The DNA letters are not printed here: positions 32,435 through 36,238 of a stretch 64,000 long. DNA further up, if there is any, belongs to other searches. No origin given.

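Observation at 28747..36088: Five-gene operon encoding a cohesin/dockerin-type modular surface complex with an LPxTG-anchored cohesin protein and a 1167-aa Cys-rich giant protein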

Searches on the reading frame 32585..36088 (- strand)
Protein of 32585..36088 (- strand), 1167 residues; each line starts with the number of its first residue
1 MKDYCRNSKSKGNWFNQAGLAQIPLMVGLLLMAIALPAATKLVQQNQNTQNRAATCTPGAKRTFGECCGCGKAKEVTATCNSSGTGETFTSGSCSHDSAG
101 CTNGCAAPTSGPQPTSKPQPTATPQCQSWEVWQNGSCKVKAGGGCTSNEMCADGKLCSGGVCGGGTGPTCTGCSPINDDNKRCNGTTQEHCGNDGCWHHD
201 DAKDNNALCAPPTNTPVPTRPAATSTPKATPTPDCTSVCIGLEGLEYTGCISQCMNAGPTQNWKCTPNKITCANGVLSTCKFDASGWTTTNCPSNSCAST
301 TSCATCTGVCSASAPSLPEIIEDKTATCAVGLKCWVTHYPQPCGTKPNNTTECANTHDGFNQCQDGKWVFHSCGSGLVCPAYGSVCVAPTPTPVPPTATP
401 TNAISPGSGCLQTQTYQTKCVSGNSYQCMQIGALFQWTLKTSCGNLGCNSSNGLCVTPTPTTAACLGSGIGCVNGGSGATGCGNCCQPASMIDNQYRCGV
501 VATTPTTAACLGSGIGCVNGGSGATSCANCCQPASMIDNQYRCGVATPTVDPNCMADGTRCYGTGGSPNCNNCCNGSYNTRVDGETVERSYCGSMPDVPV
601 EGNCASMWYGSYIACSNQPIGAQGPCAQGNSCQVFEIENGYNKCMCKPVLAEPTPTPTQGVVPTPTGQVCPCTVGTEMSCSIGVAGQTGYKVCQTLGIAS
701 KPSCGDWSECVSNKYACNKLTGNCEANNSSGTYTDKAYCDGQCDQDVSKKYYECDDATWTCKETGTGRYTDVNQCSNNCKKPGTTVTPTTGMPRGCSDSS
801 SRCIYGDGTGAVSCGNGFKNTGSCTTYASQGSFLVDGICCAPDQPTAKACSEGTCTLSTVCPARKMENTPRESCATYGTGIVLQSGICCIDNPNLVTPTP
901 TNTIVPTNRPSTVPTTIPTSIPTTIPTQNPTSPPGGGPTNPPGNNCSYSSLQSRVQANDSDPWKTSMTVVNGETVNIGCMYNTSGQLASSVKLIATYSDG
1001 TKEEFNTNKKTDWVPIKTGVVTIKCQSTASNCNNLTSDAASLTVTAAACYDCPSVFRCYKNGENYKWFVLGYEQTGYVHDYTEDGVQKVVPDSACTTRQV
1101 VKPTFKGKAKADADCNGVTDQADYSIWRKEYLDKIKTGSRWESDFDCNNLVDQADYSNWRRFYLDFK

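Call 3: search_protein_families(library=pfam, proteins=[window:32585-36088:-], max_evalue=1)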
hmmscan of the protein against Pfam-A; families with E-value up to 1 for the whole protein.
window:32585-36088:- (1167 aa): 0 families

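Call 4: search_protein_families(library=ncbifam, proteins=[window:32585-36088:-], max_evalue=1)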
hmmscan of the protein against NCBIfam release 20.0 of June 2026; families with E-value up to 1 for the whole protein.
window:32585-36088:- (1167 aa): 0 families

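Call 68: search_protein_representatives(protein=window:32585-36088:-)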
Query: 1167 residues. Proteins with E-value up to 0.001 (for the whole library): 254; up to 1e-10: 84; up to 1e-30: 14. The best 150 are listed.
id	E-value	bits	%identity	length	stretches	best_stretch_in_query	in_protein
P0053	1.4e-77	277.8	49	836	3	922-1166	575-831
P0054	2.0e-58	214.3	56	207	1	960-1165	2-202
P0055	2.1e-56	207.6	40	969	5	905-1163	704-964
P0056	1.1e-49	185.5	43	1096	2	878-1166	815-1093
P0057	1.5e-48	181.6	47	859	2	912-1167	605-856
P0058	1.8e-47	178.0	43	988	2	906-1166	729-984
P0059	5.3e-47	176.5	38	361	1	846-1165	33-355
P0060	1.0e-43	165.6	41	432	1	928-1166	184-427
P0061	2.8e-42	160.8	43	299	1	930-1163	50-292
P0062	2.6e-41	157.7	39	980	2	904-1166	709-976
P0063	1.0e-37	145.7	40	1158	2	929-1165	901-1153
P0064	3.6e-34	134.0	40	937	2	896-1162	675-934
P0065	2.8e-33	131.1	39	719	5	940-1045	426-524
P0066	1.2e-31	125.6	40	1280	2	887-1165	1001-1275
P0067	5.1e-30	120.2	38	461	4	945-993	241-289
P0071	9.3e-26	106.1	38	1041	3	878-1132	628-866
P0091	7.1e-17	76.7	36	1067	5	936-1048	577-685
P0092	3.2e-16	74.5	42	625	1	1040-1167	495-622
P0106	8.1e-15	69.9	45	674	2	1047-1167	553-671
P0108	1.4e-14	69.1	40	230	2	1044-1167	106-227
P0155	2.8e-08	48.3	45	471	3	1047-1167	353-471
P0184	1.1e-06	42.9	45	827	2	1112-1167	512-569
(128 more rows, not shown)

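Call 72: search_protein_families(library=pfam, proteins=[P0053, P0055, P0056, P0058, P0063, P0066, P0071, P0065, P0091], max_evalue=0.01)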
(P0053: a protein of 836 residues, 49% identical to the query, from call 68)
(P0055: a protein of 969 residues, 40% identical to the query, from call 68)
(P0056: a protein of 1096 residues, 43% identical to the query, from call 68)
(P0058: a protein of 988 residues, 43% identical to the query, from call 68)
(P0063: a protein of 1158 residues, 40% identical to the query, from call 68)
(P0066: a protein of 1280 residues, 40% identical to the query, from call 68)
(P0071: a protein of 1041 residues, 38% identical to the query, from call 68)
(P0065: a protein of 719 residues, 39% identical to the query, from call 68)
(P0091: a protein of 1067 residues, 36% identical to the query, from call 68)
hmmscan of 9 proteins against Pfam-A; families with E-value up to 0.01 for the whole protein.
P0053 (836 aa): 0 families

P0055 (969 aa): 0 families

P0056 (1096 aa): 0 families

P0058 (988 aa): 0 families

P0063 (1158 aa): 0 families

P0066 (1280 aa): 1 family
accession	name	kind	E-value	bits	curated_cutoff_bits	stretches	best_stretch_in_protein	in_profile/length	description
PF00404.24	Dockerin_1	-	0.0075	16.9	22.9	0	1218-1267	2-50/57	Dockerin type I domain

P0071 (1041 aa): 1 family
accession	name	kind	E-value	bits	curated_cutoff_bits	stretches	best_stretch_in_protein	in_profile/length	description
PF00963.24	Cohesin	-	9.9e-13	48.9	24.1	1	911-1038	3-137/139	Cohesin domain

P0065 (719 aa): 0 families

P0091 (1067 aa): 10 families
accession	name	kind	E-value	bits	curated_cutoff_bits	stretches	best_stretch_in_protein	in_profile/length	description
PF08924.17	Rv2525c_GlyHyd-like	-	1.5e-33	117.1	27.2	1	365-575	1-197/198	Rv2525c-like, glycoside hydrolase-like domain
PF14870.12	PSII_BNR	-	4.2e-08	33.2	27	1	141-229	18-95/303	Photosynthesis system II assembly factor YCF48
PF13088.12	BNR_2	-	1.7e-07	31.3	31.4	1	15-136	138-250/277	BNR repeat-like domain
PF04151.21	PPC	-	2.9e-07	31.7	25.9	0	748-766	51-69/70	Bacterial pre-peptidase C-terminal domain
PF22359.2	Big-like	-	6.9e-07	29.8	27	0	847-875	19-47/48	Bacterial Ig-like domain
PF00630.25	Filamin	-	2.5e-06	28.7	26.9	0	709-769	18-84/93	Filamin/ABP280 repeat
PF02012.26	BNR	-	3.9e-05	23.4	27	0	19-28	2-11/12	BNR/Asp-box repeat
PF15902.12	Sortilin-Vps10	-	8e-05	22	33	0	123-228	2-109/446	Sortilin, neurotensin receptor 3,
PF14054.11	DUF4249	-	0.0037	17.3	28.5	0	753-806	78-133/269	Domain of unknown function (DUF4249)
PF23893.1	Y4YQ_C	-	0.0094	16.2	27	0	705-727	11-34/53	Uncharacterised protein Y4YQ C-terminal domain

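Call 88: search_protein_families(library=ncbifam, alignment_id=A9, max_evalue=0.1)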
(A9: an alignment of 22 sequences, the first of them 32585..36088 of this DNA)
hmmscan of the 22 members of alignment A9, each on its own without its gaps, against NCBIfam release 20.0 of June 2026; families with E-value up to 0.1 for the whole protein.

A. member 1, window:32585-36088:- (1167 aa): 0 families

B. families by the number of members that match (of 22 scanned): 4 families
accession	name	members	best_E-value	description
NF041540.1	dockerin_GC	1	0.00044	GC-type dockerin domain-anchored protein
TIGR04201.1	Myxo_Cys_RPT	1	0.00062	Cys-rich repeat-containing protein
NF041285.1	ABC_SBP_TrpX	1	0.024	tryptophan ABC transporter substrate-binding protein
NF007285.1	PRK09752.1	1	0.084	AIDA-I family autotransporter adhesin YfaL/EhaC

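Call 89: search_protein_families(library=pfam, alignment_id=A9, max_evalue=0.1)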
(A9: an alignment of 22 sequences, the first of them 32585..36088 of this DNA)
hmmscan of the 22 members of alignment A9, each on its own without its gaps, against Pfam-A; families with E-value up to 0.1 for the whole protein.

A. member 1, window:32585-36088:- (1167 aa): 0 families

B. families by the number of members that match (of 22 scanned): 4 families
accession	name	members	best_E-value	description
PF00404.24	Dockerin_1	3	1.3e-05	Dockerin type I domain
PF01471.23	PG_binding_1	1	0.00012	Putative peptidoglycan binding domain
PF08116.16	Toxin_29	1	0.014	PhTx neurotoxin family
PF20602.3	pAdhesive_8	1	0.015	Putative adhesive domain (group 8)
